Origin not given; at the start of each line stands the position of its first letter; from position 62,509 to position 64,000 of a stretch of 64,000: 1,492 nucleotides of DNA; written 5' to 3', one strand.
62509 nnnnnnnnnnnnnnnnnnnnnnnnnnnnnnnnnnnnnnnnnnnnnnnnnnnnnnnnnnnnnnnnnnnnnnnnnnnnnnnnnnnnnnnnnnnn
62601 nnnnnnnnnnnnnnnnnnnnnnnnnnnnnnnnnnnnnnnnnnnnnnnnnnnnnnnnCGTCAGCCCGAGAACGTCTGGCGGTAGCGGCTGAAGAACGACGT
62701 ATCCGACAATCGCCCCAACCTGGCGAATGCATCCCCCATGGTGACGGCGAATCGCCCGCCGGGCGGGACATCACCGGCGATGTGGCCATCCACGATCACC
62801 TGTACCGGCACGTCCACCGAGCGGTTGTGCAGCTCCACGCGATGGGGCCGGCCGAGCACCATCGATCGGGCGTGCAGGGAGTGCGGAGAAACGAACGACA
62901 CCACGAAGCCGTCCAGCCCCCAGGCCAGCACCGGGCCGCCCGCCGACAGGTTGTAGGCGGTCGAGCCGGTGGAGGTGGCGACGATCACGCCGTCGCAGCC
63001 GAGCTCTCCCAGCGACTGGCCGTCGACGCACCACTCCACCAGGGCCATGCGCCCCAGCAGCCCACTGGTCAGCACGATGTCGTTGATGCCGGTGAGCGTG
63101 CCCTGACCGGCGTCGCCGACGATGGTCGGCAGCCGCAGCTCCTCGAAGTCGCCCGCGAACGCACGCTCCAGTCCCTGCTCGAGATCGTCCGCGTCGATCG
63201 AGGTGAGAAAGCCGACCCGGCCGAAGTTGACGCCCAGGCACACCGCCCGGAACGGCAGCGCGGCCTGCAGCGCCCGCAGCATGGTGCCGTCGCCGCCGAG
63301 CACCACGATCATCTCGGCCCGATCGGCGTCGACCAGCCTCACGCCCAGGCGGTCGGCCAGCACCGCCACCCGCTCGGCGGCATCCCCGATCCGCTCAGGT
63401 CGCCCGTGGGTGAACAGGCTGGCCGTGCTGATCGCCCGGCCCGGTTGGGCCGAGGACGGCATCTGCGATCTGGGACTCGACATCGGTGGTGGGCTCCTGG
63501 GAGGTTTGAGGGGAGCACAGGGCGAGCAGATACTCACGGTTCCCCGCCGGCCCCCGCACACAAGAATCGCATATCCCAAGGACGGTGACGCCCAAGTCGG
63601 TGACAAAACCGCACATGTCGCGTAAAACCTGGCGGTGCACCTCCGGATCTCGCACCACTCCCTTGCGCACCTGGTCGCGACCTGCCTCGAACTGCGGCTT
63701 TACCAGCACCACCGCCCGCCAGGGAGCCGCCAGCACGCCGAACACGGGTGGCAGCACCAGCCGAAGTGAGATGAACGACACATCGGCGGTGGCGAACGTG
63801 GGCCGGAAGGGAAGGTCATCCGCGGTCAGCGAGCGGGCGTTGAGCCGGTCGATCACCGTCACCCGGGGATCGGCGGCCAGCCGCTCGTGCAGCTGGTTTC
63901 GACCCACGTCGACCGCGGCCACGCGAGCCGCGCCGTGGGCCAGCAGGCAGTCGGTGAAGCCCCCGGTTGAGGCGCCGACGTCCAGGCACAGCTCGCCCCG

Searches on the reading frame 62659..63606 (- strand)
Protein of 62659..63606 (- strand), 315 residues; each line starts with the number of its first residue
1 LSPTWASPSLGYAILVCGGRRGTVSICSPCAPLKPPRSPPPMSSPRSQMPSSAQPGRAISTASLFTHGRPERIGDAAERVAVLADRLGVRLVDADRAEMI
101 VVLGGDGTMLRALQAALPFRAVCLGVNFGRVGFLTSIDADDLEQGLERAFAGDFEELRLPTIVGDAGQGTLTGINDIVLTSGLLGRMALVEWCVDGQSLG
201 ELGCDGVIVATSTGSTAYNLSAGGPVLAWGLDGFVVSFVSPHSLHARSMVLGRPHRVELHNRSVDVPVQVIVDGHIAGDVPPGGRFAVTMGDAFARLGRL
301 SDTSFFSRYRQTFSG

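Call 61: search_protein_families(library=pfam, proteins=[window:62659-63606:-], max_evalue=0.0001)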
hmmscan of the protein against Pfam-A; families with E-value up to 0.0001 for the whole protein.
window:62659-63606:- (315 aa): 2 families
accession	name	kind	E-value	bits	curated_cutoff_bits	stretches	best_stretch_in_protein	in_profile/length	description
PF20143.4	NAD_kinase_C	-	7.3e-22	77.9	23.7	1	175-295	2-121/126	ATP-NAD kinase C-terminal domain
PF01513.26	NAD_kinase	-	1.2e-11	45.4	25.5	1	87-154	63-130/130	ATP-NAD kinase N-terminal domain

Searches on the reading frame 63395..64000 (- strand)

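Call 61: search_protein_families(library=pfam, proteins=[window:63395-64000:-], max_evalue=0.0001)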
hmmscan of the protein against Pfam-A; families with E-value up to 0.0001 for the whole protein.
window:63395-64000:- (201 aa): 1 family
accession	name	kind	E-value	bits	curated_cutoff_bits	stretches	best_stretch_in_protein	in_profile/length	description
PF01728.25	FtsJ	-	1.1e-30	107.3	24.1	1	2-161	22-179/181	FtsJ-like methyltransferase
